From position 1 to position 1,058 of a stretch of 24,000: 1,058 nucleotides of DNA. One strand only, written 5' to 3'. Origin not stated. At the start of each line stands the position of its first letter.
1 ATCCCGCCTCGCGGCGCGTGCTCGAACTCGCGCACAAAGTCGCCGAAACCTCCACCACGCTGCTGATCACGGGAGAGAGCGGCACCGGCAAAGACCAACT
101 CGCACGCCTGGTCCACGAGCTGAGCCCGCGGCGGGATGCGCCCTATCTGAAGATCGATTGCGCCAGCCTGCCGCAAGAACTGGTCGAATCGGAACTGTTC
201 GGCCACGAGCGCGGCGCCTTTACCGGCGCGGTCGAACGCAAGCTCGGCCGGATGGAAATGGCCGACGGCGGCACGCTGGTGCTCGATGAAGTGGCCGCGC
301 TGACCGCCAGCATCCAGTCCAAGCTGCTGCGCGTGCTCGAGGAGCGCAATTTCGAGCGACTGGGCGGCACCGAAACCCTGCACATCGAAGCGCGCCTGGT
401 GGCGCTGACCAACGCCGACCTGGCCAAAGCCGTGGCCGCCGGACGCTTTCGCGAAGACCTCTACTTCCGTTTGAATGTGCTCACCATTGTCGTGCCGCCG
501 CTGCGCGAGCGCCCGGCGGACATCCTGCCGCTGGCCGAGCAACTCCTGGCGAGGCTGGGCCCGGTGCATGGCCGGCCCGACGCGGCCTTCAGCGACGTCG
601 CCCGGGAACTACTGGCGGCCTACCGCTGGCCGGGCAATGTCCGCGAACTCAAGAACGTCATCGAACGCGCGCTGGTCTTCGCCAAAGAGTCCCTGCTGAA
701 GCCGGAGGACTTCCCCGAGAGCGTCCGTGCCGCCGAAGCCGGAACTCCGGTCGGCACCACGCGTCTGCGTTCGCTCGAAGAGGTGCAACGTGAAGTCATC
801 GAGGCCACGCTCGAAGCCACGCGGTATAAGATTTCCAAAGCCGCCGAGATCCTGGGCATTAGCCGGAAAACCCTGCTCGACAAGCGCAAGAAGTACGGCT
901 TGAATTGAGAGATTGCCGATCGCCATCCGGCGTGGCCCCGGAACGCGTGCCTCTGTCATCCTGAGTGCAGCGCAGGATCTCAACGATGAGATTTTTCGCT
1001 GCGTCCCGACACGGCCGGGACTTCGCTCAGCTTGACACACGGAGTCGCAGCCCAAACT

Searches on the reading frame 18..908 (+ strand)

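Call 68: search_protein_families(library=pfam, proteins=[window:18-908:+], max_evalue=0.00001)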
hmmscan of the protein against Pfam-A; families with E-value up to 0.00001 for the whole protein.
window:18-908:+ (296 aa): 5 families
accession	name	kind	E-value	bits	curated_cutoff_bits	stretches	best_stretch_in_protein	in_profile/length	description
PF00158.32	Sigma54_activat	-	3.6e-62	209.4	20.2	1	2-157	12-167/168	Sigma-54 interaction domain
PF25601.1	AAA_lid_14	-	1.8e-22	79.4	27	1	163-243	1-81/87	AAA+ ATPase lid domain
PF14532.12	Sigma54_activ_2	-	1.6e-19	71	25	1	7-162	16-138/138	Sigma-54 interaction domain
PF02954.25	HTH_8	-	2.5e-14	53.2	22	1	252-293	1-42/42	Bacterial regulatory protein, Fis family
PF07728.20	AAA_5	-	3e-09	37.5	22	1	15-132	2-122/139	AAA domain (dynein-related subfamily)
